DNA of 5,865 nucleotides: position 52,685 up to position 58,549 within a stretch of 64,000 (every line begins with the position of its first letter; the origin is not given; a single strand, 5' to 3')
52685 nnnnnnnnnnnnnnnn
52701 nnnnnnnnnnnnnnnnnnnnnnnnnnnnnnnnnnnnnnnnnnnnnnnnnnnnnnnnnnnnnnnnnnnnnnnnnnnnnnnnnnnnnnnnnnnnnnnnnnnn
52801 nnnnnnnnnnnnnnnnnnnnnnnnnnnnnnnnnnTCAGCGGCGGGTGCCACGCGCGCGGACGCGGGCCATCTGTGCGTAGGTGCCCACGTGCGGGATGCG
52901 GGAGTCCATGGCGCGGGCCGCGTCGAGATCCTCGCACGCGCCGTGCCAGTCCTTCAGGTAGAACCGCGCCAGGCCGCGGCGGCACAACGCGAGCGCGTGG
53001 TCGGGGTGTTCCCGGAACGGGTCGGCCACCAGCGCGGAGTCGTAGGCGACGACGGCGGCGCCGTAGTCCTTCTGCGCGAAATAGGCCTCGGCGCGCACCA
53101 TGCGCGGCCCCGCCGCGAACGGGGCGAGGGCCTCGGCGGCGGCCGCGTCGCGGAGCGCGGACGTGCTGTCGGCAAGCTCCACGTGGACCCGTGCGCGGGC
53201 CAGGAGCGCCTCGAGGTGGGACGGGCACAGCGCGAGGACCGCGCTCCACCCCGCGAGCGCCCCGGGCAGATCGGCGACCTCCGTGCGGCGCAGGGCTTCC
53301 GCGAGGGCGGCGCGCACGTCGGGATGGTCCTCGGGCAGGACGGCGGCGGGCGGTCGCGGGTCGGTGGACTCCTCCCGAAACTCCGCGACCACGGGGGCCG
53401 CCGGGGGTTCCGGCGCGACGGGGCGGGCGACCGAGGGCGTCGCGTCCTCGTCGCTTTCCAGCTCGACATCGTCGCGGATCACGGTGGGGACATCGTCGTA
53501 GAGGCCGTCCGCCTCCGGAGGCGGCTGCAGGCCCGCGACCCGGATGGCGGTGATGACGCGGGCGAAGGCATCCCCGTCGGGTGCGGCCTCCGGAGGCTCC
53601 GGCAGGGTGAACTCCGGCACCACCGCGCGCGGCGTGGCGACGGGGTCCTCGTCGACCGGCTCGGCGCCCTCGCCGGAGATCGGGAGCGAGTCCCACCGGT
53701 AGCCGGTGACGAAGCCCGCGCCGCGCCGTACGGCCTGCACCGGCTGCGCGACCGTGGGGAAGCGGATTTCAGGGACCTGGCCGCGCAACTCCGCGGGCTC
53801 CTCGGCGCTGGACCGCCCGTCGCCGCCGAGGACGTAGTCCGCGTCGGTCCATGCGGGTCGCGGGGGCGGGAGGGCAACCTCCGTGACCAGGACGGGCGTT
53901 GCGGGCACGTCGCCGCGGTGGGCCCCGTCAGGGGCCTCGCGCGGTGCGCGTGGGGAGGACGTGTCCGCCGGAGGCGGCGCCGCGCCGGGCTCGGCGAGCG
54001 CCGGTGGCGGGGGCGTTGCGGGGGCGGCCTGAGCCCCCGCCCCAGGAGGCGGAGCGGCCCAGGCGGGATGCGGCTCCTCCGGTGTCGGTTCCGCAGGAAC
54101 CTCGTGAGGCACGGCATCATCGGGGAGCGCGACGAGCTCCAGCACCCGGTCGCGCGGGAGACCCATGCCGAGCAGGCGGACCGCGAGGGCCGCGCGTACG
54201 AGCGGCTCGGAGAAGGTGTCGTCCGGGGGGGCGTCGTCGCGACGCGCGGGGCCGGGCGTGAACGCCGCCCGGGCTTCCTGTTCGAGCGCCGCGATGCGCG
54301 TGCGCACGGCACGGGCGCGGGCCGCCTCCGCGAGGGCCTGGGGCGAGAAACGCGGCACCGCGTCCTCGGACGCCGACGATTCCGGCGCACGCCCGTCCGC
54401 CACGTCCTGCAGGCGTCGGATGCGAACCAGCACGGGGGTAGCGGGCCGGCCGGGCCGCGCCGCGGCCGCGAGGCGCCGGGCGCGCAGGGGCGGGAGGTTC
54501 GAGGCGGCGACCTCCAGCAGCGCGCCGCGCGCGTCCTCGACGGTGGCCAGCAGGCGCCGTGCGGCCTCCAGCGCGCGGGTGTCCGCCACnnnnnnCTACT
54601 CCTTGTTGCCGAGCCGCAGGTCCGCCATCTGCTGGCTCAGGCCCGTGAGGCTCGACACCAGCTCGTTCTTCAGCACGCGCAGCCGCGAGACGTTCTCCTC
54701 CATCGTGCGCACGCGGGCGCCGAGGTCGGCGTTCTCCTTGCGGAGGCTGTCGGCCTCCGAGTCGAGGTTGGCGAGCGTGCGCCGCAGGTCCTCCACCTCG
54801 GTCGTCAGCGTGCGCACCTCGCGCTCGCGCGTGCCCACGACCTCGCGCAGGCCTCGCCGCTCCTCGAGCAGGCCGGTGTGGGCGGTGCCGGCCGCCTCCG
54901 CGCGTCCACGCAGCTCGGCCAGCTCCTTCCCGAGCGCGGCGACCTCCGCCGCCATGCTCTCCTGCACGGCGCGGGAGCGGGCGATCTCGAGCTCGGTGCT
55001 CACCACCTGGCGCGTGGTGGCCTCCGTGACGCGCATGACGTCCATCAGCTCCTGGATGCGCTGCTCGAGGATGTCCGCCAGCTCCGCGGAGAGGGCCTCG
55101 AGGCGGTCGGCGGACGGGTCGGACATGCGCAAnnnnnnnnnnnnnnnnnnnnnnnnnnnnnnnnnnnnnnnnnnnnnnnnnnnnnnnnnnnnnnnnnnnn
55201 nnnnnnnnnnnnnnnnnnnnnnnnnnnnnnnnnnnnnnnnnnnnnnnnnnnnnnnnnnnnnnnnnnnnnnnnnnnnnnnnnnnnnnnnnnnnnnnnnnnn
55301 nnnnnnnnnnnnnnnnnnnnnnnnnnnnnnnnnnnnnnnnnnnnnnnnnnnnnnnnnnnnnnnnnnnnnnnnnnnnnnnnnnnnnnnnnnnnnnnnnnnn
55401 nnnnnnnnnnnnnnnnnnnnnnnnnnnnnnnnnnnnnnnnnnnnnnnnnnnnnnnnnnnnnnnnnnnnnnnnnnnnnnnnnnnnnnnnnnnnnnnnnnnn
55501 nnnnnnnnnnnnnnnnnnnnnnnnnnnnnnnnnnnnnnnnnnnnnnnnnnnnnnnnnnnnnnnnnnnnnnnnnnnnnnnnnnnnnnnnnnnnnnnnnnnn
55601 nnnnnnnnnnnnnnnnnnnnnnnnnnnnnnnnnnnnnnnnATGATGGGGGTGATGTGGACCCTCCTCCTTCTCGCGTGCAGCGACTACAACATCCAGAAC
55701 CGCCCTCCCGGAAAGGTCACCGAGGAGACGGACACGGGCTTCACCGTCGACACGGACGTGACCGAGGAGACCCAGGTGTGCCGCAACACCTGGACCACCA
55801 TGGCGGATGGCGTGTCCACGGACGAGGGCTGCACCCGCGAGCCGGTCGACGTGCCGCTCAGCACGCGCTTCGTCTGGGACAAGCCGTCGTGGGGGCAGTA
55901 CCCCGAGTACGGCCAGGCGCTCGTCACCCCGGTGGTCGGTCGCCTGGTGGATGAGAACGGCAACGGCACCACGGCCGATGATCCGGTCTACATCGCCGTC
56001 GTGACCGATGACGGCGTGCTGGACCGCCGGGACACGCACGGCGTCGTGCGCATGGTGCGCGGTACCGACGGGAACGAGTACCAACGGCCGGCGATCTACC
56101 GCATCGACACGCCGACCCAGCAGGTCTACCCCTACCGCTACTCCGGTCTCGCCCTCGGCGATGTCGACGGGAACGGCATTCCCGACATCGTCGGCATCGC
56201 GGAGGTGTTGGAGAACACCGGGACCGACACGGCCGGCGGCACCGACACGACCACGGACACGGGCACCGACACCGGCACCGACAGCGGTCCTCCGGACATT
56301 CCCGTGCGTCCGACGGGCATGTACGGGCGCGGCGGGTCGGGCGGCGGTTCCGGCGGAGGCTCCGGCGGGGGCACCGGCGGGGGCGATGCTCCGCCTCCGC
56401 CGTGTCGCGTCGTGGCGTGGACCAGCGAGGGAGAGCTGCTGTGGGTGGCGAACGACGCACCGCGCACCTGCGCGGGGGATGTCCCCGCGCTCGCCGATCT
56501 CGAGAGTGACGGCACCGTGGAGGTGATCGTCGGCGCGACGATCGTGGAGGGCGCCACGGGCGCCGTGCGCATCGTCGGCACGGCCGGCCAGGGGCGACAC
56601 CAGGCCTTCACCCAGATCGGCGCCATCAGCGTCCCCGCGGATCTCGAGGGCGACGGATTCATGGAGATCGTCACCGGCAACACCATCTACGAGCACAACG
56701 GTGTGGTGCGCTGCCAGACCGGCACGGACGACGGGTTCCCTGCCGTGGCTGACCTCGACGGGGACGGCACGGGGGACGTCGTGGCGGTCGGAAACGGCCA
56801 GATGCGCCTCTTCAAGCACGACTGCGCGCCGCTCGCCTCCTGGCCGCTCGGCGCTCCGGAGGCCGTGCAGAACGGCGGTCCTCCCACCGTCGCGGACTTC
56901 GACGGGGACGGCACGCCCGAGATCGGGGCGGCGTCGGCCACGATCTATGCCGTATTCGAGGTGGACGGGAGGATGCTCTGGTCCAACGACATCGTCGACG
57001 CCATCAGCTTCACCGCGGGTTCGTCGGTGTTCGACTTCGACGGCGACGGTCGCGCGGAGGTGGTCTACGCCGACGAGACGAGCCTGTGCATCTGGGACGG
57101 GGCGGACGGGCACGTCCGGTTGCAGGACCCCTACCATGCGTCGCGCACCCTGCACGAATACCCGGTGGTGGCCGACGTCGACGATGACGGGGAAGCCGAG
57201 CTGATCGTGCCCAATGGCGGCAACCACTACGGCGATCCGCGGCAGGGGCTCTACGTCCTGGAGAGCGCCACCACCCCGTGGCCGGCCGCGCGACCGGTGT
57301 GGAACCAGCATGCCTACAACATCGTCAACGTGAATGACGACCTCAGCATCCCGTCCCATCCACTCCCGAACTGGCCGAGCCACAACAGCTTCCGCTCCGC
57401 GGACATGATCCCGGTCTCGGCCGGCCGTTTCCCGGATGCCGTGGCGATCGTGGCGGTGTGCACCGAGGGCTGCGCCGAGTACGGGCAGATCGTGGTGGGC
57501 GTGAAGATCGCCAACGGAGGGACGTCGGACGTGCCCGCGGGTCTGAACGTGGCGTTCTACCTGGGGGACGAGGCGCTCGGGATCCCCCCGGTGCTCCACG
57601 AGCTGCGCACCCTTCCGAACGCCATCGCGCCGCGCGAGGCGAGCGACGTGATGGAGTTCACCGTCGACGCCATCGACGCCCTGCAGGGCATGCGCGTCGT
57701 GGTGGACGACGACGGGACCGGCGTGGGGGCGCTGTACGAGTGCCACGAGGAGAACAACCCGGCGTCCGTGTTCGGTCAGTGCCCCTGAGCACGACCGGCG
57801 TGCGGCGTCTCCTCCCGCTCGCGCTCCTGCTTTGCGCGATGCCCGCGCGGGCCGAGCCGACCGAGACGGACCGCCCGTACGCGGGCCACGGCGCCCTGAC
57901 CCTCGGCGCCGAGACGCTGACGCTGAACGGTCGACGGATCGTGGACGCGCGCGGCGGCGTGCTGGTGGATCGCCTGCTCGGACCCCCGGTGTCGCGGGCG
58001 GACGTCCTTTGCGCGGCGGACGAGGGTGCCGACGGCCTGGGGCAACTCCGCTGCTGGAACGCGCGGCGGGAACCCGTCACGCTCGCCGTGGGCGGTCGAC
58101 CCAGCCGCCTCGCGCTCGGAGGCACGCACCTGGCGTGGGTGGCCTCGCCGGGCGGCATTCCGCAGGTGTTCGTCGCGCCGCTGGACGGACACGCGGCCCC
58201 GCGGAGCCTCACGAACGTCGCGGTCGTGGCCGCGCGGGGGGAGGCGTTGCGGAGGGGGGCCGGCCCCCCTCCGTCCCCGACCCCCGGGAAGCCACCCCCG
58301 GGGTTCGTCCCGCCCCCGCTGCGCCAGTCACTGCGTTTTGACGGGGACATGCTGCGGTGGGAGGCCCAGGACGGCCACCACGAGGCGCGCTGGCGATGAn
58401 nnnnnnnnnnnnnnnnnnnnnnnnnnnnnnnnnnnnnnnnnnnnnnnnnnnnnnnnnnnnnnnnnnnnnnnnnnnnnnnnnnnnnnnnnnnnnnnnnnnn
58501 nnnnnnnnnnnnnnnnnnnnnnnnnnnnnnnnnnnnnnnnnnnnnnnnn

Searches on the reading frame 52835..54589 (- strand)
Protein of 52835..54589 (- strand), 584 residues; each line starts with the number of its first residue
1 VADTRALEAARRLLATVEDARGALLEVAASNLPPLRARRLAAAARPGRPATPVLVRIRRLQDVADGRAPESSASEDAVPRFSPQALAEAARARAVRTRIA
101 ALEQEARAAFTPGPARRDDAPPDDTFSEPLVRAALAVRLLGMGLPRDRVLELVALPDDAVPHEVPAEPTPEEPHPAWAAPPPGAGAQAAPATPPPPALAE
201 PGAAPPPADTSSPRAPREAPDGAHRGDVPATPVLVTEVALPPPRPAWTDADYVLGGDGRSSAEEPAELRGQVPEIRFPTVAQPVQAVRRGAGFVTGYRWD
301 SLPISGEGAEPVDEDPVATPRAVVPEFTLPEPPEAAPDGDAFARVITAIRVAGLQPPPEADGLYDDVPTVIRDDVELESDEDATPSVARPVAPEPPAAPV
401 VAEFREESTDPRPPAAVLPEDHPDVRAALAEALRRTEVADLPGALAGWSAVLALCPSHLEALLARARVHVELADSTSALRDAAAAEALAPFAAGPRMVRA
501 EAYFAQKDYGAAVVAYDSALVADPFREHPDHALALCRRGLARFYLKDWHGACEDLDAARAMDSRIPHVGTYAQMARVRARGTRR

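Call 4: search_protein_families(library=pfam, max_evalue=0.01, proteins=[window:52835-54589:-])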
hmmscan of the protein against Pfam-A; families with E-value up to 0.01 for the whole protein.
window:52835-54589:- (584 aa): 5 families
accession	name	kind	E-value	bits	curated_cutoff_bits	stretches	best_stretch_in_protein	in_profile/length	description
PF07719.23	TPR_2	-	4.3e-05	23.8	27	0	499-524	7-32/34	Tetratricopeptide repeat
PF00515.34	TPR_1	-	7.4e-05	22.8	27.8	0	499-524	7-32/34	Tetratricopeptide repeat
PF13371.12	TPR_9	-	0.00036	20.9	35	1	502-568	4-65/73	Tetratricopeptide repeat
PF13414.12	TPR_11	-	0.0011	19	26.8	0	501-524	2-25/42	TPR repeat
PF13432.12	TPR_16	-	0.0013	19.6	32.7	1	463-525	1-63/65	Tetratricopeptide repeat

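Call 5: search_protein_families(library=ncbifam, max_evalue=0.01, proteins=[window:52835-54589:-])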
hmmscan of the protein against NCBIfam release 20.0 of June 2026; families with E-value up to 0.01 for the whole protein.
window:52835-54589:- (584 aa): 1 family
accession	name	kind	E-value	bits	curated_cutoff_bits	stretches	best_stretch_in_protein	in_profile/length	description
TIGR02917.1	PEP_TPR_lipo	equivalog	0.00033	18.6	312.2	1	426-558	160-287/899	XrtA/PEP-CTERM system TPR-repeat protein PrsT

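Call 79: search_protein_families(library=padloc, max_evalue=0.001, proteins=[window:52835-54589:-])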
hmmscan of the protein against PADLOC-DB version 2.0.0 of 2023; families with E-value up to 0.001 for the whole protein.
window:52835-54589:- (584 aa): 0 families

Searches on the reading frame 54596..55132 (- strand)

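Call 4: search_protein_families(library=pfam, max_evalue=0.01, proteins=[window:54596-55132:-])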
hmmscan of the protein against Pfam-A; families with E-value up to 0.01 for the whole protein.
window:54596-55132:- (178 aa): 27 families (the best 25 are shown)
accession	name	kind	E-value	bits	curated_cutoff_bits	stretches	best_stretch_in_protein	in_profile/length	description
PF25014.1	NET2A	-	5e-05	23.7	33.1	1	101-170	150-219/235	NET2A-like domain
PF08614.16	ATG16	-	9.1e-05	23.2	33.7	1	37-134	77-174/200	Autophagy protein 16 (ATG16)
PF14662.11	KASH_CCD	-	0.00014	22.4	43.3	1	88-176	20-111/191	Coiled-coil region of CCDC155 or KASH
PF05377.16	FlaC_arch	-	0.00029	21.6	27.8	1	113-151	2-40/55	Flagella accessory protein C (FlaC)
PF10473.14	CENP-F_leu_zip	-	0.00036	21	34.5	1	101-168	49-116/140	Leucine-rich repeats of kinetochore protein Cenp-F/LEK1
PF24319.2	DUF7491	-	0.00037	21.1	30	1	96-157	27-88/90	Coiled-coil region of unknown function (DUF7491)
PF24423.1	OVT1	-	0.00048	20.9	30.9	1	103-173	28-98/100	Major antigen, helical domain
PF00038.26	Filament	-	0.00052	20.2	40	1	22-157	122-263/313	Intermediate filament protein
PF02183.23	HALZ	-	0.0013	19.3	28.1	0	115-146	9-40/43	Homeobox associated leucine zipper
PF07989.16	Cnn_1N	-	0.0013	19.3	28.5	0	122-175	4-58/74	Centrosomin N-terminal motif 1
PF24670.1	DUF7653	-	0.0021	18.6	27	1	115-169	2-57/125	Domain of unknown function (DUF7653)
PF00804.31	Syntaxin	-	0.0024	18.1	26.7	1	59-156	6-103/157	Syntaxin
PF07926.17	TPR_MLP1_2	-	0.0027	18.2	36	1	105-173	2-70/129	TPR/MLP1/MLP2-like protein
PF25764.1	KIF21A_4th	-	0.0027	17.8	33.1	0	53-160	19-125/183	KIF21A-like domain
PF07716.20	bZIP_2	-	0.0028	18.1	22.3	0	122-145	29-52/54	Basic region leucine zipper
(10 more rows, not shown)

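Call 5: search_protein_families(library=ncbifam, max_evalue=0.01, proteins=[window:54596-55132:-])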
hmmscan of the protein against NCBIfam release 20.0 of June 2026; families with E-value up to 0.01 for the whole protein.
window:54596-55132:- (178 aa): 14 families
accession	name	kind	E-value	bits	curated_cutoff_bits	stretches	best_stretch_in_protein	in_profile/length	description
TIGR02168.1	SMC_prok_B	equivalog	7.7e-08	30.5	567.35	1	10-172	697-859/1181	chromosome segregation protein SMC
NF045487.1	ASRP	equivalog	9.8e-06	24.4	300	1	20-165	121-268/593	archaea-specific SMC-related protein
NF003034.1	PRK03918.1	equivalog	1.2e-05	23.5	700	1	9-159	200-348/878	DNA double-strand break repair ATPase Rad50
TIGR02169.1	SMC_prok_A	equivalog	2.3e-05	22.3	729.4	1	11-171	275-432/1165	chromosome segregation protein SMC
TIGR04523.1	Mplasa_alph_rch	subfamily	0.00011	20.3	270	1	22-172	396-543/745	helix-rich protein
TIGR04211.1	SH3_and_anchor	equivalog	0.00021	21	65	1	89-160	58-132/198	TIGR04211 family SH3 domain-containing protein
NF002572.0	PRK02224.1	equivalog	0.00043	18.7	1087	1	20-171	254-402/888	DNA double-strand break repair ATPase Rad50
NF041035.1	Rad50_Halo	equivalog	0.00052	18.5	1000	1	14-171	249-402/883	DNA double-strand break repair ATPase Rad50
NF047515.1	SpiroCoCo_C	equivalog_domain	0.00068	18.9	125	1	60-170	2-110/313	SpiroCoCo family coiled-coil protein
NF043058.1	T4SS_LegC2C7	subfamily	0.0015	17.6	350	1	7-169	98-254/348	LegC2/C7 family Dot/Icm T4SS effector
TIGR03752.1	conj_TIGR03752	hypoth_equivalog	0.0031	16.8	241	1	101-167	56-123/471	TIGR03752 family integrating conjugative element protein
NF045780.1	TrlF_fam_ATP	equivalog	0.0045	15.7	350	1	22-157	435-575/944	TrlF family AAA-like ATPase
NF040788.1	S-lay_SlaB_Mtsph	equivalog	0.0072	15.3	700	0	103-166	321-387/416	S-layer protein SlaB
NF033885.1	conj_TraP_IncI1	equivalog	0.0075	16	135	0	90-147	86-143/217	conjugal transfer protein TraP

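Call 79: search_protein_families(library=padloc, max_evalue=0.001, proteins=[window:54596-55126:-])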
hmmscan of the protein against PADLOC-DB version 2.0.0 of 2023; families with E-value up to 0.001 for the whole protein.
window:54596-55126:- (176 aa): 3 families
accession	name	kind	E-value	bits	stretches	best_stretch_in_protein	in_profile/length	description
PDLC03863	LmuB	-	0.00012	18.9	0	94-164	340-411/610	-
PDLC00580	JetC3|JetC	-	0.00027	17.3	1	36-170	232-394/1068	DUF3584 domain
PDLC00553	JetC2|JetC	-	0.00074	15.5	1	22-151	847-973/1361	DUF3584 domain; MukB-like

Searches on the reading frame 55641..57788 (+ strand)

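Call 4: search_protein_families(library=pfam, max_evalue=0.01, proteins=[window:55641-57788:+])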
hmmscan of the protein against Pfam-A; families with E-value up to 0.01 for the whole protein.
window:55641-57788:+ (715 aa): 3 families
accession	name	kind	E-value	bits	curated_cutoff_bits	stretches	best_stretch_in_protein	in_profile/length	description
PF13517.12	FG-GAP_3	-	2.9e-22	79.5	26.9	2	371-428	1-59/61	FG-GAP-like repeat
PF01839.29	FG-GAP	-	8.1e-14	51.6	22.1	0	169-187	4-22/37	FG-GAP repeat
PF21348.3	RGL11_C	-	0.0093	15.2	27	1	429-476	56-106/490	Rhamnogalacturonan lyase family 11, C-terminal domain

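Call 5: search_protein_families(library=ncbifam, max_evalue=0.01, proteins=[window:55641-57788:+])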
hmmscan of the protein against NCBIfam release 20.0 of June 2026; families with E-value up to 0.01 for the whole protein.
window:55641-57788:+ (715 aa): 2 families
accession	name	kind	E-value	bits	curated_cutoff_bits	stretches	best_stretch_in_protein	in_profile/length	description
NF052323.1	T9SSA_dep_M6i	equivalog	1.7e-06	26.3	600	0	363-434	785-858/1043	T9SS-dependent M6-like inactivated metalloprotease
NF052506.1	PA5033_fam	subfamily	0.0038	16.1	100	0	463-527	33-93/284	PA5033 family protein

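Call 79: search_protein_families(library=padloc, max_evalue=0.001, proteins=[window:55641-57788:+])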
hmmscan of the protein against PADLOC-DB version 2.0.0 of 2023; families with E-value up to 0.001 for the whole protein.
window:55641-57788:+ (715 aa): 0 families

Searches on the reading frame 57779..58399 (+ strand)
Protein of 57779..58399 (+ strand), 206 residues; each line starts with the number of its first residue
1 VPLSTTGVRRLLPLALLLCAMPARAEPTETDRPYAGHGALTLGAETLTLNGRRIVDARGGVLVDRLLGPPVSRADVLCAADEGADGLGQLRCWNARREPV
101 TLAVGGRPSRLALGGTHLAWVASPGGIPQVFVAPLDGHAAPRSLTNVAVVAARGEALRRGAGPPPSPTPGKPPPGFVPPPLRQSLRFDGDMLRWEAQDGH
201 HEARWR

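Call 4: search_protein_families(library=pfam, max_evalue=0.01, proteins=[window:57779-58399:+])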
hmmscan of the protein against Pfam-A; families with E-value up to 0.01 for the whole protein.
window:57779-58399:+ (206 aa): 0 families

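Call 5: search_protein_families(library=ncbifam, max_evalue=0.01, proteins=[window:57779-58399:+])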
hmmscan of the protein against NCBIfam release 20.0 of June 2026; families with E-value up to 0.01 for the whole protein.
window:57779-58399:+ (206 aa): 0 families

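Call 50: find_homologous_proteins(query=window:57800-58396:+)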
Query window:57800-58396:+ (199 aa): 25 proteins with E <= 0.001 among 4164 candidates.
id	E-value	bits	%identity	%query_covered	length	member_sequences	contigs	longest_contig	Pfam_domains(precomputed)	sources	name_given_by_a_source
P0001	3.8e-123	427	97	100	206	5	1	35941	-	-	-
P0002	1.8e-108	379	88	100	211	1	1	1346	-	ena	-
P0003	8.8e-93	328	78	100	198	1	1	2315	-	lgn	-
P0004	6.8e-86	306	78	92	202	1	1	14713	-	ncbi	-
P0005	4.0e-70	254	65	98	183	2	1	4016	-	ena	-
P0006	8.1e-62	227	60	98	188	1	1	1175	-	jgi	jgi:hypothetical protein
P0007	7.8e-61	224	61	98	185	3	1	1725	-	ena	-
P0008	8.1e-58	214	61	90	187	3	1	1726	-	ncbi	-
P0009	3.7e-52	195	56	90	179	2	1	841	-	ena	-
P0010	3.0e-50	189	56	91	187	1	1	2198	-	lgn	-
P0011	6.9e-50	188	53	95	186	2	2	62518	-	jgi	jgi:hypothetical protein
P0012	2.8e-49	186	55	89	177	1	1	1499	-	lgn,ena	-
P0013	3.4e-48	182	54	89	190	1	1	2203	-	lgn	-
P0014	1.3e-47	180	53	89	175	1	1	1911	-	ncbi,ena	-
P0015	4.1e-47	179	50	100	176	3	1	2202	-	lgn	-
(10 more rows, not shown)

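Call 51: find_encoding_contigs(protein=P0004, flank=10000, max_places=4)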
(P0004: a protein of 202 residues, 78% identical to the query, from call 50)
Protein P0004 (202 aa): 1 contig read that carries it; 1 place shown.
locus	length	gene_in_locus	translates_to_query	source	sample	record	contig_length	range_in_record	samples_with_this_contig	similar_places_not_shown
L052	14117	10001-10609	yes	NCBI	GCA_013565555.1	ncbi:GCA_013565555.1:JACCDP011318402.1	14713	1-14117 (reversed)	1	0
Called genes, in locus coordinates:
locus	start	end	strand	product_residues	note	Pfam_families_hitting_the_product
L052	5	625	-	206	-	PF00005:ABC_tran, PF13304:AAA_21 (faint)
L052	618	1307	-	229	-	PF00528:BPD_transp_1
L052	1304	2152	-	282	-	PF13531:SBP_bac_11, PF01547:SBP_bac_1 (weak)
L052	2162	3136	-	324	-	-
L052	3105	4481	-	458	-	PF03062:MBOAT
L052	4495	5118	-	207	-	PF08818:DUF1801, PF13376:OmdA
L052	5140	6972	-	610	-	-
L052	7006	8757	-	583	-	PF00305:Lipoxygenase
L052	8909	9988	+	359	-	PF05050:Methyltransf_21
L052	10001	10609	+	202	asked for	-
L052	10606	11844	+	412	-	PF01551:Peptidase_M23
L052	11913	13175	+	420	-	PF00149:Metallophos, PF12320:SbcD_C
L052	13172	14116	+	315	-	?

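Call 52: find_encoding_contigs(protein=P0001, flank=10000, max_places=4)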
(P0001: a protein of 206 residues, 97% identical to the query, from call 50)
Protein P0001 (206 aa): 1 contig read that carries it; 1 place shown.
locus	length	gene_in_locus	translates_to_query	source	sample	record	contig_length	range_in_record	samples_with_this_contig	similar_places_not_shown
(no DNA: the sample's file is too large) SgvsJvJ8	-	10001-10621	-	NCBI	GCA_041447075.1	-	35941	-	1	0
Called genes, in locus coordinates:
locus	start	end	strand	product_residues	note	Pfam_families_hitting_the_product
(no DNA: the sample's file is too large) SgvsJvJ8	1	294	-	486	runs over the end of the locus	-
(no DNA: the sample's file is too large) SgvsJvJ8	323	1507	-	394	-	PF00202:Aminotran_3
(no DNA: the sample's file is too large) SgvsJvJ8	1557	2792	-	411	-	PF00962:A_deaminase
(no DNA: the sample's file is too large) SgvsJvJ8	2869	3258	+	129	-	-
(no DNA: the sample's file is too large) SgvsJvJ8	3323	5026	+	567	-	-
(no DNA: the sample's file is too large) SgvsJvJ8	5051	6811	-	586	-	-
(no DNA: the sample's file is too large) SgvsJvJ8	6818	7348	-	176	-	-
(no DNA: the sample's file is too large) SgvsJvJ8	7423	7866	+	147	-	-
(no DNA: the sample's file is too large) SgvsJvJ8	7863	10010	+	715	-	-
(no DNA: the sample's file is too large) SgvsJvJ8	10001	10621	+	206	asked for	-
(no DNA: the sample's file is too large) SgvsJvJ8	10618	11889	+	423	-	PF01551:Peptidase_M23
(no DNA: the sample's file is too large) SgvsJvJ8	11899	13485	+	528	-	-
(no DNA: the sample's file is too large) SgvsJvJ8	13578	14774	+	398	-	PF00155:Aminotran_1_2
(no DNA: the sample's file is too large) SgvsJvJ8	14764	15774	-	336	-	PF03706:LPG_synthase_TM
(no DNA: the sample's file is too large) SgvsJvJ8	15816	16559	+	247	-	PF01590:GAF, PF13185:GAF_2 (weak)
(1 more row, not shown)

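Call 62: search_protein_families(library=ncbifam, max_evalue=10, proteins=[window:57800-58396:+])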
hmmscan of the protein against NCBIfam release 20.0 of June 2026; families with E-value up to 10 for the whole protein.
window:57800-58396:+ (199 aa): 0 families

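Call 74: find_encoding_contigs(protein=P0002, flank=3000, max_places=3)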
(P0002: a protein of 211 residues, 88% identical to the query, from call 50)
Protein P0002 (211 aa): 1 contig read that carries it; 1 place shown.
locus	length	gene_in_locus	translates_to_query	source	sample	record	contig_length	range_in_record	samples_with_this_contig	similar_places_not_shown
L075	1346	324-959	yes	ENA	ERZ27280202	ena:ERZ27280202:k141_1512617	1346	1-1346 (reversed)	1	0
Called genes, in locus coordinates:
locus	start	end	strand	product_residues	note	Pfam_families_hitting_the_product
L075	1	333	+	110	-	?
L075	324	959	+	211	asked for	-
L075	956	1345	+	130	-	?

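Call 75: find_encoding_contigs(protein=P0003, flank=3000, max_places=3)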
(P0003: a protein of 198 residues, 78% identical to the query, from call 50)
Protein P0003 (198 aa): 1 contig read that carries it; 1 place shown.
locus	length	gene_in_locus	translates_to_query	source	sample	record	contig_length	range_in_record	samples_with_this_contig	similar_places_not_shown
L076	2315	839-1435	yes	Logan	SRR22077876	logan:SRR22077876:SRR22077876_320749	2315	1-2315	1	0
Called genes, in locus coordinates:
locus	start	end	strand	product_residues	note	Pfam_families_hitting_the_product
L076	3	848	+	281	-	?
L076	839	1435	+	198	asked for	-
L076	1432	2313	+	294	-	?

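Call 79: search_protein_families(library=padloc, max_evalue=0.001, proteins=[window:57779-58399:+])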
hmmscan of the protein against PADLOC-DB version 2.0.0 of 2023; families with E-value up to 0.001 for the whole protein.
window:57779-58399:+ (206 aa): 0 families
